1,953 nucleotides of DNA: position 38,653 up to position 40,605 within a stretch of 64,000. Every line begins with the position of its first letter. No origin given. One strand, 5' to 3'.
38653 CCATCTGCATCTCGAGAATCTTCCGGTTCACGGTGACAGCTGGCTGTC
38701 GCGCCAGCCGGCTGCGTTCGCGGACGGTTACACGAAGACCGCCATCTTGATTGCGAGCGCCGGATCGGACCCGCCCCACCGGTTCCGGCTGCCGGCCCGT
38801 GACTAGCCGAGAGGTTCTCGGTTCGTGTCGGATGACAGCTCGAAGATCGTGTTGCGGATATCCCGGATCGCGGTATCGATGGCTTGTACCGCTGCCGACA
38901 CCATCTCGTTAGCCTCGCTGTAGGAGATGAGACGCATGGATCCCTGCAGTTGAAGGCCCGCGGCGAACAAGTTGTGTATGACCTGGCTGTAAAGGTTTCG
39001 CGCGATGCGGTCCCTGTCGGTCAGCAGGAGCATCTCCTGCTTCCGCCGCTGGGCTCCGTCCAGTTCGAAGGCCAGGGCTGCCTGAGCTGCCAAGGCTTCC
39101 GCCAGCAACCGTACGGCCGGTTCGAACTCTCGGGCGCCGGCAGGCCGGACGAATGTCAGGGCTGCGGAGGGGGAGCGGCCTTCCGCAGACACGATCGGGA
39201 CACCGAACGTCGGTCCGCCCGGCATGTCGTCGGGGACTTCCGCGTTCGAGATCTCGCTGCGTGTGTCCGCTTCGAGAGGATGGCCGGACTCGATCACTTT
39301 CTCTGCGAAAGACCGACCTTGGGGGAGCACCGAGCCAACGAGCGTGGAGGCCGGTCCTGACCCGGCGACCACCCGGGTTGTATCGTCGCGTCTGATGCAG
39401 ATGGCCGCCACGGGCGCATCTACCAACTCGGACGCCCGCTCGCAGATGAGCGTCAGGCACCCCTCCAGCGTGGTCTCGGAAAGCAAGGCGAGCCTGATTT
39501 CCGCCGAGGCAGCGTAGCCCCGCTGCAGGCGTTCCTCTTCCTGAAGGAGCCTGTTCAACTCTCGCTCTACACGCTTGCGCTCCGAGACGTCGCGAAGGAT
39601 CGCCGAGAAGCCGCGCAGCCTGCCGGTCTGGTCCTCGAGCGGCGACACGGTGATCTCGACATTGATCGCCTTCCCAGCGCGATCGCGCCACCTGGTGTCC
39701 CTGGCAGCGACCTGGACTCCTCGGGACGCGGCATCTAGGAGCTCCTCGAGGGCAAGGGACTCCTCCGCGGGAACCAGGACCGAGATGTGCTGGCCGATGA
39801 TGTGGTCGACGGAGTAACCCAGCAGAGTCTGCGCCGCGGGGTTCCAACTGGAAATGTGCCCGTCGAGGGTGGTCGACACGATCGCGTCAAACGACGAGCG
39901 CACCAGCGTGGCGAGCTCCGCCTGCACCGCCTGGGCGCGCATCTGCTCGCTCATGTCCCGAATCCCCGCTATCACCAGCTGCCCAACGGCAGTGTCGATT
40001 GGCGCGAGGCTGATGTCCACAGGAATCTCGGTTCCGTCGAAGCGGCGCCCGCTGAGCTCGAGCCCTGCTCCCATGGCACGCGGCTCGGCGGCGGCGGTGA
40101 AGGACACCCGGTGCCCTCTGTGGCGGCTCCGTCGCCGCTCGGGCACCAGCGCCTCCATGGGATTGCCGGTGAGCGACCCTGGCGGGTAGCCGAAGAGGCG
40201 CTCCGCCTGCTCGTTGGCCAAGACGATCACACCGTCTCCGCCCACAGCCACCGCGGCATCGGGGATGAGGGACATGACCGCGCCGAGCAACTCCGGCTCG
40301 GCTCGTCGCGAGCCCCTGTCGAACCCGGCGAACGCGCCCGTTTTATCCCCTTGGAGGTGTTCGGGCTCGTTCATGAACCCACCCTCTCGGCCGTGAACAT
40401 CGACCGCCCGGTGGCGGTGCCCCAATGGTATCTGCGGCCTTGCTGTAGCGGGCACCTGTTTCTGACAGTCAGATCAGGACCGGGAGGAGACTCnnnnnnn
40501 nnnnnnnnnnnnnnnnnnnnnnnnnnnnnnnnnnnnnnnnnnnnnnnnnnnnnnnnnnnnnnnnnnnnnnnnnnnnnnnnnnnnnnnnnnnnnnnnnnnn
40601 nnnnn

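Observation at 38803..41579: DosS/DosT-like sensor with Tyr replacing the phospho-acceptor His and no ATPase domain, in an apparent operon with a CBS-containing site-2 protease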

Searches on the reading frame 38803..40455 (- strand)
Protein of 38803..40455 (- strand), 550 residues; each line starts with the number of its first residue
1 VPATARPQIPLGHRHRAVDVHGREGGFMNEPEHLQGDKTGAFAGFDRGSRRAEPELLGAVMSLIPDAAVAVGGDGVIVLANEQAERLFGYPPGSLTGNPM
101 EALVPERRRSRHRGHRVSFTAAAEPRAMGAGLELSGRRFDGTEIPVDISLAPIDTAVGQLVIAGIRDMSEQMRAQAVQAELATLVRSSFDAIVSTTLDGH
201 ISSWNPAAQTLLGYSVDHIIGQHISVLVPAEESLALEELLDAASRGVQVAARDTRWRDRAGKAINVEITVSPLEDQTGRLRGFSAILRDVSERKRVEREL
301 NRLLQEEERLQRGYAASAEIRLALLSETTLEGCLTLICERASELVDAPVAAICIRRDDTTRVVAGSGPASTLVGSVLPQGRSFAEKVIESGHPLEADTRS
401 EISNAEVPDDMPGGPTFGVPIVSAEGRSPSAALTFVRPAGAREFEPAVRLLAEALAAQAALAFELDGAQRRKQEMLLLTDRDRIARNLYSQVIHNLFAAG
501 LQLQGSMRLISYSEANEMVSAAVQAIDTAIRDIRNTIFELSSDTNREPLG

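Call 3: search_protein_families(library=pfam, proteins=[window:38803-40455:-], max_evalue=0.01)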
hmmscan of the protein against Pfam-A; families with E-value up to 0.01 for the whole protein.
window:38803-40455:- (550 aa): 9 families
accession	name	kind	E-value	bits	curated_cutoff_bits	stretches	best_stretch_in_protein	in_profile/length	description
PF13426.13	PAS_9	-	5e-29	101.1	27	2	190-292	2-103/103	PAS domain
PF00989.32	PAS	-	1.1e-27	96.7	22.6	2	180-290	2-113/113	PAS fold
PF08448.16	PAS_4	-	2e-22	80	23.1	2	187-295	3-110/110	PAS fold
PF13188.13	PAS_8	-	1.6e-10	40.9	21.8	2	59-108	5-51/65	PAS domain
PF08447.18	PAS_3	-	6.2e-10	39.6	25.6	1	203-284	3-86/89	PAS fold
PF24820.1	Diguanyl_cycl_sensor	-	1.3e-08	35.2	28.1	1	61-162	2-105/109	Diguanylate cyclase-like sensor domain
PF07730.19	HisKA_3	-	1.2e-06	29.4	24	1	481-542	2-65/68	Histidine kinase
PF13492.12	GAF_3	-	4.8e-06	27.4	27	1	333-463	5-127/129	GAF domain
PF01590.32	GAF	-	0.00032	21.7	22.4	1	330-462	2-132/133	GAF domain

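Call 4: search_protein_families(library=ncbifam, proteins=[window:38803-40455:-], max_evalue=0.01)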
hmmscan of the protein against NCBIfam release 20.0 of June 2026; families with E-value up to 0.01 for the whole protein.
window:38803-40455:- (550 aa): 25 families
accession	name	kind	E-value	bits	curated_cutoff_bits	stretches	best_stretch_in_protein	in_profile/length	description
TIGR00229.1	sensory_box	domain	6.2e-39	133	22.9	2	179-300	5-126/126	PAS domain S-box protein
NF041777.1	sens_FixL_Rhizob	equivalog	1.1e-22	80.4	850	2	54-182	122-250/485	sensor protein FixL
NF008467.0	PRK11359.1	equivalog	1.7e-17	62.7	857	1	67-302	24-259/800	oxygen-sensing cyclic-di-GMP phosphodiesterase DosP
NF008468.0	PRK11360.1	equivalog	3.1e-17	62.2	646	1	149-302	241-389/616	two-component system sensor histidine kinase AtoS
NF052573.1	HisKinEspAMyxo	equivalog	2.7e-11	42.2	1400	1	78-300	153-375/755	serine histidine kinase EspA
NF041593.1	histid_kinase_PdhS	equivalog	1.9e-10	39.3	2000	1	166-310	654-798/1041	cell-division control histidine kinase PdhS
NF033092.0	HK_WalK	equivalog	1.8e-09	36.7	725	1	176-300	255-372/594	cell wall metabolism sensor histidine kinase WalK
TIGR02040.1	PpsR-CrtJ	equivalog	2.2e-09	36.9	275.4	1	73-297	152-368/442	transcriptional regulator PpsR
NF047874.1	MASE3_PAS_HK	subfamily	1e-08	34.5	560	1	183-309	269-393/655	MASE3 domain-containing sensor histidine kinase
NF007298.0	PRK09776.1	equivalog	3.5e-07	28.5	1135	1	185-301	561-681/1111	diguanylate cyclase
NF045911.1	TCSHisKinNblS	equivalog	6.6e-07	28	1000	1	175-292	262-380/621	two-component system sensor histidine kinase NblS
NF052574.1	HisKinEspCMyxo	equivalog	4.4e-06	25.2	1200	1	173-299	278-407/785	serine histidine kinase EspC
NF047786.1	his_kin_MadS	equivalog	6.2e-06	25.6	500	1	466-545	212-295/434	MadS family sensor histidine kinase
NF052306.1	BluLightHisKinLov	equivalog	1.2e-05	24.4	450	1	205-310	51-152/334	blue-light-activated histidine kinase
TIGR02966.1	phoR_proteo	equivalog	1.8e-05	24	334.2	1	178-298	5-112/333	phosphate regulon sensor histidine kinase PhoR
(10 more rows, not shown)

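Call 9: find_homologous_proteins(query=window:38803-40374:-, max_evalue=1e-20)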
Query window:38803-40374:- (523 aa): 750 proteins with E <= 1e-20 among 8000 candidates; the best 120 are listed.
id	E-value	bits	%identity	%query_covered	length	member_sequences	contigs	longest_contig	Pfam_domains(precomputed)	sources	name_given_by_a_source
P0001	0.0e+0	1108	99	100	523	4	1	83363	PF08447.19,PF13426.14,PF13188.14,PF24820.2,PF07730.20,PF08448.17,PF00989.32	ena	-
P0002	1.1e-163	564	57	96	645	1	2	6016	PF13426.14,PF13188.14,PF24820.2,PF07730.20,PF13492.13,PF08447.19,PF12860.14,PF01590.33,PF13581.13,PF08448.17,PF02518.32,PF00989.32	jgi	-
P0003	1.0e-162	561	58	92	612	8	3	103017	PF13426.14,PF13188.14,PF13185.13,PF24820.2,PF07730.20,PF13492.13,PF08447.19,PF12860.14,PF01590.33,PF13581.13,PF08448.17,PF02518.32,PF00989.32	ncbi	-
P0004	1.4e-159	550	57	94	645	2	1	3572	PF08447.19,PF13426.14,PF13188.14,PF12860.14,PF24820.2,PF13581.13,PF07730.20,PF08448.17,PF02518.32,PF00989.32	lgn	-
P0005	5.7e-158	545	56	93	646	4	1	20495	PF08447.19,PF13426.14,PF13188.14,PF13185.13,PF24820.2,PF07730.20,PF08448.17,PF02518.32,PF00989.32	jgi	jgi:PAS domain S-box-containing protein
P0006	1.4e-157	544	53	100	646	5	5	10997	PF13426.14,PF13188.14,PF13185.13,PF24820.2,PF07730.20,PF08447.19,PF12860.14,PF01590.33,PF13581.13,PF08448.17,PF02518.32,PF00989.32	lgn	-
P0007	1.5e-157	544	58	93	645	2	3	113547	PF08447.19,PF13426.14,PF13188.14,PF12860.14,PF24820.2,PF13581.13,PF07730.20,PF08448.17,PF02518.32,PF00989.32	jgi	jgi:PAS domain S-box-containing protein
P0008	3.1e-157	543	56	94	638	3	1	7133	PF08447.19,PF13426.14,PF13188.14,PF13185.13,PF12860.14,PF24820.2,PF07730.20,PF08448.17,PF02518.32,PF00989.32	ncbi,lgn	ncbi:MAG: PAS domain S-box protein [Acidimicrobiales bacterium]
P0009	4.9e-157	542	57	93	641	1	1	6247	PF13426.14,PF13188.14,PF13185.13,PF24820.2,PF07730.20,PF13492.13,PF08447.19,PF12860.14,PF01590.33,PF08448.17,PF02518.32,PF00989.32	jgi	-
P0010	4.0e-156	539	58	92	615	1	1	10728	PF08447.19,PF13426.14,PF13188.14,PF13185.13,PF24820.2,PF01590.33,PF07730.20,PF08448.17,PF02518.32,PF13492.13,PF00989.32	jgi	jgi:PAS domain S-box-containing protein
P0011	7.5e-156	538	55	94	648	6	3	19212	PF08447.19,PF13426.14,PF13188.14,PF13185.13,PF24820.2,PF07730.20,PF08448.17,PF02518.32,PF00989.32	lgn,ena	-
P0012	1.0e-155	538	56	93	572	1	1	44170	PF08447.19,PF13426.14,PF13188.14,PF13185.13,PF12860.14,PF24820.2,PF07730.20,PF08448.17,PF00989.32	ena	-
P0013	2.4e-155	536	55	93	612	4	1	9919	PF08447.19,PF13426.14,PF13188.14,PF13185.13,PF24820.2,PF01590.33,PF07730.20,PF08448.17,PF02518.32,PF00989.32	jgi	jgi:PAS domain S-box-containing protein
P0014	4.2e-155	536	53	98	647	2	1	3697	PF08447.19,PF13426.14,PF13188.14,PF13185.13,PF24820.2,PF01590.33,PF07730.20,PF08448.17,PF02518.32,PF13492.13,PF00989.32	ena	-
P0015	5.3e-155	535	57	93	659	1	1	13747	PF08447.19,PF13426.14,PF13188.14,PF24820.2,PF07730.20,PF08448.17,PF02518.32,PF00989.32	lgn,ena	-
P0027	3.8e-151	523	56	93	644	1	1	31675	PF08447.19,PF13426.14,PF13188.14,PF13185.13,PF24820.2,PF01590.33,PF07730.20,PF08448.17,PF02518.32,PF00989.32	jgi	jgi:PAS domain S-box-containing protein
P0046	4.3e-142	493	52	94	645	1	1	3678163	PF13426.14,PF13188.14,PF13185.13,PF24820.2,PF07730.20,PF13492.13,PF08447.19,PF01590.33,PF13581.13,PF08448.17,PF02518.32,PF00989.32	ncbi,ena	-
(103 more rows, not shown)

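Call 12: find_encoding_contigs(protein=P0001, flank=10000, max_places=4)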
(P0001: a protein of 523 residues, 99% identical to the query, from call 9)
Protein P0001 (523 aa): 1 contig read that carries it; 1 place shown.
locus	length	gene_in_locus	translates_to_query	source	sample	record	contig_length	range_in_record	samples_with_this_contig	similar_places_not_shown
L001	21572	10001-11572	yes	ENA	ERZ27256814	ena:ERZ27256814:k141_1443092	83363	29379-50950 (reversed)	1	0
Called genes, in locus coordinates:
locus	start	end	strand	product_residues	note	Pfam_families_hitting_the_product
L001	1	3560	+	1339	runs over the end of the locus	PF00082:Peptidase_S8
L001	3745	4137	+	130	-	-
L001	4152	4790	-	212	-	-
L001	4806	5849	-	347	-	PF08240:ADH_N, PF00107:ADH_zinc_N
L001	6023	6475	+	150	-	PF27746:Small_heat_shock_put (weak), PF00011:HSP20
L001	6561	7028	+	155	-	PF12900:Pyridox_ox_2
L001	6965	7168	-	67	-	-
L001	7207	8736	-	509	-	PF01636:APH (weak), PF13671:AAA_33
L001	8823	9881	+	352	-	PF02163:Peptidase_M50, PF00571:CBS (weak)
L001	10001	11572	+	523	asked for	PF00989:PAS, PF08448:PAS_4, PF13426:PAS_9, PF00989:PAS, PF08448:PAS_4, PF13426:PAS_9, PF08447:PAS_3 (weak), PF07730:HisKA_3 (weak), +2 more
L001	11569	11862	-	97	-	-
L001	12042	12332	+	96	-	-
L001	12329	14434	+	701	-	PF06480:FtsH_ext (weak), PF07728:AAA_5 (weak), PF00004:AAA, PF17862:AAA_lid_3, PF01434:Peptidase_M41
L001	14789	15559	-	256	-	PF18306:LDcluster4, PF03641:Lysine_decarbox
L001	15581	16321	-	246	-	PF00571:CBS, PF04972:BON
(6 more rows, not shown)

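Call 13: find_encoding_contigs(protein=P0003, flank=8000, max_places=2)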
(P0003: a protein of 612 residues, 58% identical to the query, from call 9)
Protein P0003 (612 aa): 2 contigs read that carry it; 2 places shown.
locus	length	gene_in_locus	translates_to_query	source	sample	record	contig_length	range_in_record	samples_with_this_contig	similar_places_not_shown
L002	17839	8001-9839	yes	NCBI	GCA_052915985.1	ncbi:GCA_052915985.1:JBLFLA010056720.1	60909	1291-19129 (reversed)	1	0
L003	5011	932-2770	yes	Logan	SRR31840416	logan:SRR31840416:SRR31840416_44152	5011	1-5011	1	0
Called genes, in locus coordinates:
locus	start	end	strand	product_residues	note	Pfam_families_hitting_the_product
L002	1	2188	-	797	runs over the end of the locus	-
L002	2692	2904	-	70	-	-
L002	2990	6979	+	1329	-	PF13191:AAA_16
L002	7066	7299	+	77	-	-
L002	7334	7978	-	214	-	-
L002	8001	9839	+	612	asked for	PF00989:PAS, PF08448:PAS_4, PF13426:PAS_9, PF00989:PAS, PF08448:PAS_4, PF13426:PAS_9, PF08447:PAS_3, PF13185:GAF_2, +8 more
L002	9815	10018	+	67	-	-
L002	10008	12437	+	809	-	PF00990:GGDEF, PF00563:EAL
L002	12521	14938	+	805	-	PF03924:CHASE, PF00990:GGDEF, PF00563:EAL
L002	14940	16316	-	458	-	PF00171:Aldedh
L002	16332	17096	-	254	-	PF02627:CMD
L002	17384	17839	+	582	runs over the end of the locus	?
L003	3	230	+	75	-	?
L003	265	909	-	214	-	-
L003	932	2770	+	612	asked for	PF00989:PAS, PF08448:PAS_4, PF13426:PAS_9, PF00989:PAS, PF08448:PAS_4, PF13426:PAS_9, PF08447:PAS_3, PF13185:GAF_2, +8 more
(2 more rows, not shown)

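Call 14: find_encoding_contigs(protein=P0007, flank=8000, max_places=2)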
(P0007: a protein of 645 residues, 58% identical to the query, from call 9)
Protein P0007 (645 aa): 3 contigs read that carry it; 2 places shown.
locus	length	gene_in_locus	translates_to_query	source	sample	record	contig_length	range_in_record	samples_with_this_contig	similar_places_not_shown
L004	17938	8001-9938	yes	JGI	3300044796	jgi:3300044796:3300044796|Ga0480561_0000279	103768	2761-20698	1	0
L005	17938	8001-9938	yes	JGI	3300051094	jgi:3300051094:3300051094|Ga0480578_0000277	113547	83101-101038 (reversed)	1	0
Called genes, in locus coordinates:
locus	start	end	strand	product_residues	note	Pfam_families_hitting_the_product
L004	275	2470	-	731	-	PF00141:peroxidase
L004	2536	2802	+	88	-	-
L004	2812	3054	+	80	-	-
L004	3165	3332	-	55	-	-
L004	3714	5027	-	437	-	PF01566:Nramp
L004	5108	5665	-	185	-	PF08534:Redoxin, PF00578:AhpC-TSA, PF02630:SCO1-SenC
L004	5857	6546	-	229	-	PF01325:Fe_dep_repress, PF02742:Fe_dep_repr_C, PF04023:FeoA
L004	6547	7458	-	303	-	PF03239:FTR1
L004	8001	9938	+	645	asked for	PF00989:PAS, PF08448:PAS_4, PF13426:PAS_9, PF00989:PAS, PF08448:PAS_4, PF13426:PAS_9, PF08447:PAS_3, PF07730:HisKA_3, +6 more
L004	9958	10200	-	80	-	-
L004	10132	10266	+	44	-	-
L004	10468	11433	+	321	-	PF03640:Lipoprotein_15 (faint)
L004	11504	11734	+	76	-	-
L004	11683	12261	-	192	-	-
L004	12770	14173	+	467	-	PF02133:Transp_cyt_pur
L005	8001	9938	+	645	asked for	PF00989:PAS, PF08448:PAS_4, PF13426:PAS_9, PF00989:PAS, PF08448:PAS_4, PF13426:PAS_9, PF08447:PAS_3, PF07730:HisKA_3, +6 more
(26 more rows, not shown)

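Call 15: find_encoding_contigs(protein=P0046, flank=8000, max_places=2)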
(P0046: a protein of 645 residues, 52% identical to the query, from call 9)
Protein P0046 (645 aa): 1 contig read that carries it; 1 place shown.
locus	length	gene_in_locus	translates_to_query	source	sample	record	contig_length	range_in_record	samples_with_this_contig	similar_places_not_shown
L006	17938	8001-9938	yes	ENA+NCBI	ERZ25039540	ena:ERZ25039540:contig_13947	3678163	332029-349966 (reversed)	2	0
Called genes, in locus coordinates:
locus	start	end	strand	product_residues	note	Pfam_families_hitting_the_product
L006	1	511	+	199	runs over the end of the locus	PF13977:TetR_C_6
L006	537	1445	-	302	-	PF00221:Lyase_aromatic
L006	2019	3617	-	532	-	PF00496:SBP_bac_5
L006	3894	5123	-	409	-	-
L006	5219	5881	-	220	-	PF07394:DUF1501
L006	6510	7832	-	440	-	PF08811:DUF1800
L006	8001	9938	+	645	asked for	PF00989:PAS, PF08448:PAS_4, PF13426:PAS_9, PF00989:PAS, PF08448:PAS_4, PF13426:PAS_9, PF13185:GAF_2, PF07730:HisKA_3, +7 more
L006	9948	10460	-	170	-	PF00583:Acetyltransf_1, PF13673:Acetyltransf_10 (weak), PF13508:Acetyltransf_7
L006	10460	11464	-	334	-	PF02678:Pirin, PF05726:Pirin_C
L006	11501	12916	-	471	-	PF02515:CoA_transf_3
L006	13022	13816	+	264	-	-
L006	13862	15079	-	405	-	PF04932:Wzy_C, PF07719:TPR_2 (faint)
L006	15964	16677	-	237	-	-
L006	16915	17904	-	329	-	PF01210:NAD_Gly3P_dh_N, PF02558:ApbA (weak), PF03807:F420_oxidored (weak), PF02153:PDH_N (weak), PF07479:NAD_Gly3P_dh_C, PF20618:GPD_NAD_C_bact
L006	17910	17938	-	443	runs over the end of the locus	PF07690:MFS_1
